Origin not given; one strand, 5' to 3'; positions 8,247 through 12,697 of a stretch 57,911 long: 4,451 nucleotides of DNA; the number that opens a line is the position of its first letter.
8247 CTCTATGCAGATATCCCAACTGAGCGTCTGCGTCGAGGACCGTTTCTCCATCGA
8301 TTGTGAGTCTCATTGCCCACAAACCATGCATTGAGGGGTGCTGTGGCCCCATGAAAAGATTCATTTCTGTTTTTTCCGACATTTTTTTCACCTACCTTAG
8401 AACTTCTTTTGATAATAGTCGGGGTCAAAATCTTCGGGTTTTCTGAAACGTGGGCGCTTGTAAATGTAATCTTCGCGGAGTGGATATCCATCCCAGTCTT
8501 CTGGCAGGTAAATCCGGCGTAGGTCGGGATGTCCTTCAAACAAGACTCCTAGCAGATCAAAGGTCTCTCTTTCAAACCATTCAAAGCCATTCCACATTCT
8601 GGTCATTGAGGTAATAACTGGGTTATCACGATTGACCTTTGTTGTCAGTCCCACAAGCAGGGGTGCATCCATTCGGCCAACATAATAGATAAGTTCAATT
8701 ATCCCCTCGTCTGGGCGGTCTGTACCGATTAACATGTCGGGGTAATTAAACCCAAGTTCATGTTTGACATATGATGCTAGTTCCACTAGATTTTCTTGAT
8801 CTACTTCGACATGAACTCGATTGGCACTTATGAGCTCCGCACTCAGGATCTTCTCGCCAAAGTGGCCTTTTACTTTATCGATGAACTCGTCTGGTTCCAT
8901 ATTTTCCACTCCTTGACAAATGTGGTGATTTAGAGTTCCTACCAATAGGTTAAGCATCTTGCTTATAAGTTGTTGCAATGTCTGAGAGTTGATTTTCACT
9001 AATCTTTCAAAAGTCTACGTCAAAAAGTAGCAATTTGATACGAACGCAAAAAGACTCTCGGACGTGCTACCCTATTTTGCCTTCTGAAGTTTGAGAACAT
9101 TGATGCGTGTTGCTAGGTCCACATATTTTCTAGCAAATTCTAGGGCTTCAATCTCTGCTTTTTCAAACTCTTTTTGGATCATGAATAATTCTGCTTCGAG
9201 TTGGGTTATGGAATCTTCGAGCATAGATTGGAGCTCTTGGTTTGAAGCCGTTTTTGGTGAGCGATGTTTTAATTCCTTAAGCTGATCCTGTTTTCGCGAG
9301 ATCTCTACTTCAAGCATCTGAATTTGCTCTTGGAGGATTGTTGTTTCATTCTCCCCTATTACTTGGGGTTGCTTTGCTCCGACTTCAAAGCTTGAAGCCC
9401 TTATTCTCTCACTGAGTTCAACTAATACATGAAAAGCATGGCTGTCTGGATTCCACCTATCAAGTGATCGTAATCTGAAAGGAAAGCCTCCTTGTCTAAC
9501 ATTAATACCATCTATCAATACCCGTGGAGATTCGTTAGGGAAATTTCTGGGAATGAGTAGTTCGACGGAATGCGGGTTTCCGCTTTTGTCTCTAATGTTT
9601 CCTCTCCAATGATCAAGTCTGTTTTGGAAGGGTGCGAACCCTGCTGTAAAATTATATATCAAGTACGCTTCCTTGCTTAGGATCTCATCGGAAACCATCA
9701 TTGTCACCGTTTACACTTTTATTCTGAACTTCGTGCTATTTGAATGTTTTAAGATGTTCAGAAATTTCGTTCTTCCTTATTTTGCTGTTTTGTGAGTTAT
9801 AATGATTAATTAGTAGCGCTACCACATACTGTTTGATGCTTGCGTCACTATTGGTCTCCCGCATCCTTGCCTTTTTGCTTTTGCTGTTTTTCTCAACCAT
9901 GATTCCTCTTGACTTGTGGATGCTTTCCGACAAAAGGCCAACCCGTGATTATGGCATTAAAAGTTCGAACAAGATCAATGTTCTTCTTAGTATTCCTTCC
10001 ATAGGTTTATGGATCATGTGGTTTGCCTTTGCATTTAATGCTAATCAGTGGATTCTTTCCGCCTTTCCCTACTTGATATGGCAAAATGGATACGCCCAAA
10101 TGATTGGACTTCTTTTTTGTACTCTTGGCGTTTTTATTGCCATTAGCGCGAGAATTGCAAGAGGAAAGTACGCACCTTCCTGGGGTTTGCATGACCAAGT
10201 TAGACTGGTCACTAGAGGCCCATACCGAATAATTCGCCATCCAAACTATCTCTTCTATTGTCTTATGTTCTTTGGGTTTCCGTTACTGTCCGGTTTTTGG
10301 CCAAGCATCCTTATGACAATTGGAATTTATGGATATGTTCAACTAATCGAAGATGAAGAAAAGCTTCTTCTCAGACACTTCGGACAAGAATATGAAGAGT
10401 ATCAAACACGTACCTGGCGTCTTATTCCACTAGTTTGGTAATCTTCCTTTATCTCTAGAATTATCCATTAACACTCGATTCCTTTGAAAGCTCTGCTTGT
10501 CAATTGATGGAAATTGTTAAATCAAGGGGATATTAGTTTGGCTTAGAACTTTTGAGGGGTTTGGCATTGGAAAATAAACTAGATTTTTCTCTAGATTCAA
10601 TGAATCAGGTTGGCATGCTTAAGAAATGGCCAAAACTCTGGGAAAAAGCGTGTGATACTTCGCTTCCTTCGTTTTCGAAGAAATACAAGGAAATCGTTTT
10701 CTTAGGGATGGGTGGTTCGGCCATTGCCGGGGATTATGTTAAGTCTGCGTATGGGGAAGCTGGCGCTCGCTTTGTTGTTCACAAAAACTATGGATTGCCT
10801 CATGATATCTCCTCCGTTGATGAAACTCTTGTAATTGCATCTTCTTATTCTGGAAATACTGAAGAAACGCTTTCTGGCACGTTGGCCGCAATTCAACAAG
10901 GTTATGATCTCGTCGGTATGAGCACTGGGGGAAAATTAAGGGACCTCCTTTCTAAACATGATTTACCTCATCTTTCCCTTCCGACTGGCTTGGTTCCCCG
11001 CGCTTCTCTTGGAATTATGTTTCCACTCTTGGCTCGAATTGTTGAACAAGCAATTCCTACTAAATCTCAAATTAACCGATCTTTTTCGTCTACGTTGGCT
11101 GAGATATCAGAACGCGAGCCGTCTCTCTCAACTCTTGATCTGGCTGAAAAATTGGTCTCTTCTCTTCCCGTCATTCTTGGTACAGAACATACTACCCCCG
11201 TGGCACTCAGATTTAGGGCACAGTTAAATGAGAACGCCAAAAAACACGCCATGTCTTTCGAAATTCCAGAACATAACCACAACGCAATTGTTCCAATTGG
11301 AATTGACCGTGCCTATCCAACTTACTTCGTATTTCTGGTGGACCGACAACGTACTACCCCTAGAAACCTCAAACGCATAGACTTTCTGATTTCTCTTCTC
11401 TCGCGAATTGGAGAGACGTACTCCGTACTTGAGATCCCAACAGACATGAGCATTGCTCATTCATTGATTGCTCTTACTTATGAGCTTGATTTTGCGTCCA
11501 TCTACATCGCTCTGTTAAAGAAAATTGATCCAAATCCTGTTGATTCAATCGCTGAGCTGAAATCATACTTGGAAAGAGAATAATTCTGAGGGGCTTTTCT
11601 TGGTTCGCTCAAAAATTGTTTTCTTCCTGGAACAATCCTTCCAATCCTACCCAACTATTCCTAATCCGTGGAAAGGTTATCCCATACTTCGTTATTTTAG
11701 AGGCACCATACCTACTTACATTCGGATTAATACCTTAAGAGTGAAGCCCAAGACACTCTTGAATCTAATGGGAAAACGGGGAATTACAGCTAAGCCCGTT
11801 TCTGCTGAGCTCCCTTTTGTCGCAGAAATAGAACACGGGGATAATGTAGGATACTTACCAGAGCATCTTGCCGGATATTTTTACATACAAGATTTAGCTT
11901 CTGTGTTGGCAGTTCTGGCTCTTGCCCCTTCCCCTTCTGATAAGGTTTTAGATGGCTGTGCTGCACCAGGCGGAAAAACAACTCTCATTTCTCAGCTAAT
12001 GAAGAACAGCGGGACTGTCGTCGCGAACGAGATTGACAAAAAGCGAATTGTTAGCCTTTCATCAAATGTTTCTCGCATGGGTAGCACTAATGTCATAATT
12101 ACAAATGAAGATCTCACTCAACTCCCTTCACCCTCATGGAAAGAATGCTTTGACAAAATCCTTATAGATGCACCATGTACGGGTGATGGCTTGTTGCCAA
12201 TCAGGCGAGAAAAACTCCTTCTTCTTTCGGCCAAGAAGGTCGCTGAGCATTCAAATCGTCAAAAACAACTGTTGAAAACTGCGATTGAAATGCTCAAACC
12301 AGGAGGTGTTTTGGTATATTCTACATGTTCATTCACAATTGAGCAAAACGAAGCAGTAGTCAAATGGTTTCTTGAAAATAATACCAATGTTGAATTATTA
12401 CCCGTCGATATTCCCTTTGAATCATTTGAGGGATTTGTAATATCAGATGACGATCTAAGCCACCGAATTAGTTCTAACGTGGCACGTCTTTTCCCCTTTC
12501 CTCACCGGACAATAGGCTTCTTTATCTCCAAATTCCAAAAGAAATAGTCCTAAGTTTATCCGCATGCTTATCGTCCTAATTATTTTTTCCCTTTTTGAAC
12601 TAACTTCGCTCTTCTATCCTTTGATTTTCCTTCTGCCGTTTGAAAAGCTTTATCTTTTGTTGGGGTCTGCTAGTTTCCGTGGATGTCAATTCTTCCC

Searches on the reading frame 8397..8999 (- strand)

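Call 58: search_protein_families(library=pfam, proteins=[window:8397-8999:-], max_evalue=0.0001)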
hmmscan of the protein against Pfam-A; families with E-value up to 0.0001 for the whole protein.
window:8397-8999:- (200 aa): 1 family
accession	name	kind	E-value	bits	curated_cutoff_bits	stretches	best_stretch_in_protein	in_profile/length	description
PF00329.25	Complex1_30kDa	-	4.6e-33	114.9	22.5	1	64-181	1-121/124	Respiratory-chain NADH dehydrogenase, 30 Kd subunit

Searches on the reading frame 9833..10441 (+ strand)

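Call 58: search_protein_families(library=pfam, proteins=[window:9833-10441:+], max_evalue=0.0001)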
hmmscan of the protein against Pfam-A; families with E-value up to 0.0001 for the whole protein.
window:9833-10441:+ (202 aa): 2 families
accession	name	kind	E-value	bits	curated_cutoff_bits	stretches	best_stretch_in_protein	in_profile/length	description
PF04191.18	PEMT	-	1.3e-12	48.6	25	1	89-185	3-104/105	Phospholipid methyltransferase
PF04140.19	ICMT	-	7.5e-07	29.9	24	1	120-179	30-93/95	Isoprenylcysteine carboxyl methyltransferase (ICMT) family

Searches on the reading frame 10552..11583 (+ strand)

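Call 58: search_protein_families(library=pfam, proteins=[window:10552-11583:+], max_evalue=0.0001)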
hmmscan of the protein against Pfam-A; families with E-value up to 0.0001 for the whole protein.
window:10552-11583:+ (343 aa): 2 families
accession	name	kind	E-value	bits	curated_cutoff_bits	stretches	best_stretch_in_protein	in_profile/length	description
PF10432.14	bact-PGI_C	-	1.5e-33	116.3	24.5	1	196-339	7-150/151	Bacterial phospho-glucose isomerase C-terminal SIS domain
PF01380.27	SIS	-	1.4e-05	25.4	25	0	45-109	5-72/131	SIS domain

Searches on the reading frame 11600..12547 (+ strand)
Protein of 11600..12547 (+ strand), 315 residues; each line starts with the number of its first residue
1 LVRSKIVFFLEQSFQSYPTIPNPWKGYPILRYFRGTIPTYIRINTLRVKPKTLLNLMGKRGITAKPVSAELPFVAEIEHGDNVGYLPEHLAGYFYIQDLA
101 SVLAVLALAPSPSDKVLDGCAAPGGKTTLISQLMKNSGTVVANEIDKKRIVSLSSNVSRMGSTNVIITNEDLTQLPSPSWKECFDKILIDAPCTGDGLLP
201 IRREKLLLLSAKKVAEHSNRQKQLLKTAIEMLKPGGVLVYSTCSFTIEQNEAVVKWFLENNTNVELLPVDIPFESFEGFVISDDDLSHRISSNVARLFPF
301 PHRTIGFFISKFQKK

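Call 58: search_protein_families(library=pfam, proteins=[window:11600-12547:+], max_evalue=0.0001)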
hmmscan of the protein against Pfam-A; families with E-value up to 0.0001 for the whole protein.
window:11600-12547:+ (315 aa): 4 families
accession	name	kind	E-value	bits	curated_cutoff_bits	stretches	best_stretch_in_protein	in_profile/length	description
PF01189.24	Methyltr_RsmB-F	-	1.6e-56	191.6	27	1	106-313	2-199/199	16S rRNA methyltransferase RsmB/F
PF13847.12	Methyltransf_31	-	1.4e-09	38.2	27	1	113-258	4-127/145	Methyltransferase domain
PF01728.25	FtsJ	-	9.5e-06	26.1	24.1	1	112-244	21-141/181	FtsJ-like methyltransferase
PF17125.10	Methyltr_RsmF_N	-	7.4e-05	23.5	34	0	34-98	25-85/86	N-terminal domain of 16S rRNA methyltransferase RsmF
